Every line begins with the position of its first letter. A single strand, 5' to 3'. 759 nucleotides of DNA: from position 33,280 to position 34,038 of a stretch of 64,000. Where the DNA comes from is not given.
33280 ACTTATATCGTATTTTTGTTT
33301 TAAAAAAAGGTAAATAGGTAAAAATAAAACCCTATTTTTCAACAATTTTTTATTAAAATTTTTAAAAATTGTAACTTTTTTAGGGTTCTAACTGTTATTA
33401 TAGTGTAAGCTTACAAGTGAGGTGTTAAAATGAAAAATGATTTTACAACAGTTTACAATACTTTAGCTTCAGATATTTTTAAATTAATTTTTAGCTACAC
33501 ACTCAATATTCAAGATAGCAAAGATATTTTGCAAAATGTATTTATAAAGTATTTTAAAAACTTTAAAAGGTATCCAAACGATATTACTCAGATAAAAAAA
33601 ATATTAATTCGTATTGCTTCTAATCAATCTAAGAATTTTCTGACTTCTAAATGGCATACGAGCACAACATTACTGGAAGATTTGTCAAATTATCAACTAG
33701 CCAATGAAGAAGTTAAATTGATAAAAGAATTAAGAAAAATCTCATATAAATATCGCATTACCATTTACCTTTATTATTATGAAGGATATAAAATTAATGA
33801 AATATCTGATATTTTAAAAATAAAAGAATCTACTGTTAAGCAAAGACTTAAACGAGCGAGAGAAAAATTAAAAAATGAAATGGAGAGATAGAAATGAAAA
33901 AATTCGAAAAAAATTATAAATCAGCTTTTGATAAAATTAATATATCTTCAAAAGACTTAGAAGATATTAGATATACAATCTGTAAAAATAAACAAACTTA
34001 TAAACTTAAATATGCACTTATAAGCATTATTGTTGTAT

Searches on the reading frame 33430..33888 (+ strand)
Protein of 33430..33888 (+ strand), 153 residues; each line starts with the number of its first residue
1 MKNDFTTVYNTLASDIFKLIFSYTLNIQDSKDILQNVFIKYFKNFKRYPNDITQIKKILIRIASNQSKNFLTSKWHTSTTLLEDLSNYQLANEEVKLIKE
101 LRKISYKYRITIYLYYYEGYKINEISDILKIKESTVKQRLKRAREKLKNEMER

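Call 12: search_protein_families(library=pfam, proteins=[window:33430-33888:+], max_evalue=0.001)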
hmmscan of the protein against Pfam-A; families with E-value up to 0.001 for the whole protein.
window:33430-33888:+ (153 aa): 6 families
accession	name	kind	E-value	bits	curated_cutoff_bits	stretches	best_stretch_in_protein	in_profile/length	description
PF08281.18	Sigma70_r4_2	-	2.8e-12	46.5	25.7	1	97-147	4-54/54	Sigma-70, region 4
PF04545.22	Sigma70_r4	-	4e-10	39.5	24.1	1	111-148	12-49/50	Sigma-70, region 4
PF07638.17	Sigma70_ECF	-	2.9e-06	27.8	21.1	1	98-152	130-184/185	ECF sigma factor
PF00196.25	GerE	-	0.0001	22.3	23.5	1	115-148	13-46/57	Bacterial regulatory proteins, luxR family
PF04542.20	Sigma70_r2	-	0.0005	20.2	24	1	9-76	2-70/71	Sigma-70 region 2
PF13384.12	HTH_23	-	0.00069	19.8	24.6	0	109-144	7-42/50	Homeodomain-like domain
